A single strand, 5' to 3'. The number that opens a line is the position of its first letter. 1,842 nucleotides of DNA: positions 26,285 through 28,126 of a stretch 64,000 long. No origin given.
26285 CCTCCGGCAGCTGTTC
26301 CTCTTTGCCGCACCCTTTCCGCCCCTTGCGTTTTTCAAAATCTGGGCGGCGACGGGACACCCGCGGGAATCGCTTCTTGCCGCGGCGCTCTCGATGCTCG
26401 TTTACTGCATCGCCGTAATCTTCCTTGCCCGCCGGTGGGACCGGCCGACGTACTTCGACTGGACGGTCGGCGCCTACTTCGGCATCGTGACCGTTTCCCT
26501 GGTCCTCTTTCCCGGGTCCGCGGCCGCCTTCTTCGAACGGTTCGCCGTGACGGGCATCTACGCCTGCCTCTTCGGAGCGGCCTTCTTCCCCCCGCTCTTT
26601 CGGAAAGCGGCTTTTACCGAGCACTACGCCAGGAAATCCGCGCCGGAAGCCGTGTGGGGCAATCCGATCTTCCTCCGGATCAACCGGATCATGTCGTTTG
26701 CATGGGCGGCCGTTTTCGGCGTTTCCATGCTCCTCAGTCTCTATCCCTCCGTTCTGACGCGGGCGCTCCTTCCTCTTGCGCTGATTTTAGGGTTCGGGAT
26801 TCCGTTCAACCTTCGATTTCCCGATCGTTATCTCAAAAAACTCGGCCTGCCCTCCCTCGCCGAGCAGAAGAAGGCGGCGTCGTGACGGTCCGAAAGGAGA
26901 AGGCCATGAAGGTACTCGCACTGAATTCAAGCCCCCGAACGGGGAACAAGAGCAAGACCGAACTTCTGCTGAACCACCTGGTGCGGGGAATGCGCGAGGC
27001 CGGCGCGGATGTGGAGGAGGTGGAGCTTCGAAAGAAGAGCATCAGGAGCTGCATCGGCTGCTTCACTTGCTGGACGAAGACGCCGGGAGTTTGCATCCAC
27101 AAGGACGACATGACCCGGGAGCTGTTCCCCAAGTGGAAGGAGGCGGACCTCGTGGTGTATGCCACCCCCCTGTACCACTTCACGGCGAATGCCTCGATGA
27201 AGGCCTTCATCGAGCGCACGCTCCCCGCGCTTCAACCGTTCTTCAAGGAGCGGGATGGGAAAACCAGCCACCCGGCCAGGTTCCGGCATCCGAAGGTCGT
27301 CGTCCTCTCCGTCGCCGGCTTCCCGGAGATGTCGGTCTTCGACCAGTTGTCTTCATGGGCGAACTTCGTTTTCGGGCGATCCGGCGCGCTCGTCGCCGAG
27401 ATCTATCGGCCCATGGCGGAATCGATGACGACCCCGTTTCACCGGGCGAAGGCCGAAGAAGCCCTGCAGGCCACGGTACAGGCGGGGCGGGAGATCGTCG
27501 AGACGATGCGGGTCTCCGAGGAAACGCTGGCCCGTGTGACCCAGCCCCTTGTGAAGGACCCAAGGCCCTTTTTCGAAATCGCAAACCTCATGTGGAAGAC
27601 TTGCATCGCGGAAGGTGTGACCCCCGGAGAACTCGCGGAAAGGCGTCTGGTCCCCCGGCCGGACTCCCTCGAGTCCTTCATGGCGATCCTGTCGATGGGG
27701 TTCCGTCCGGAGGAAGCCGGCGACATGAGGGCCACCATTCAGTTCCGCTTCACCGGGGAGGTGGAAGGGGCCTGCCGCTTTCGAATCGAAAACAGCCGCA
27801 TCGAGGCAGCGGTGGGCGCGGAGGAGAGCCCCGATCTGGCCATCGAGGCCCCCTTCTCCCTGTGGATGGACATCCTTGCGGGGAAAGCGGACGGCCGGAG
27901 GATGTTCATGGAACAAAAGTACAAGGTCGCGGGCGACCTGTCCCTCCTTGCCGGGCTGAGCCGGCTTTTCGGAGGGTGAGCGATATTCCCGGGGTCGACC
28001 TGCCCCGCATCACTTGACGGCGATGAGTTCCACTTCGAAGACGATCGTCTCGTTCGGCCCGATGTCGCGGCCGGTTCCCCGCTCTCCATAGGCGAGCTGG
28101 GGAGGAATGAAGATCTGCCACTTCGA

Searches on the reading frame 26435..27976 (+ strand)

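Call 10: search_protein_families(library=pfam, proteins=[window:26435-27976:+], max_evalue=0.001)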
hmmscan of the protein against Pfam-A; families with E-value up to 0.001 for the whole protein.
window:26435-27976:+ (514 aa): 4 families
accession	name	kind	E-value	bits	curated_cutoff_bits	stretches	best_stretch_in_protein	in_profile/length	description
PF03358.20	FMN_red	-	6.4e-17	62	24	1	158-262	1-96/152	NADPH-dependent FMN reductase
PF02525.22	Flavodoxin_2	-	7.5e-14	52.3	27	1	158-345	1-192/198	Flavodoxin-like fold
PF02036.22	SCP2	-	5.1e-09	36.8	21.3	1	432-512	20-100/101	SCP-2 sterol transfer family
PF14864.11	Alkyl_sulf_C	-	3e-05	24.7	27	1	411-511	12-112/125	Alkyl sulfatase C-terminal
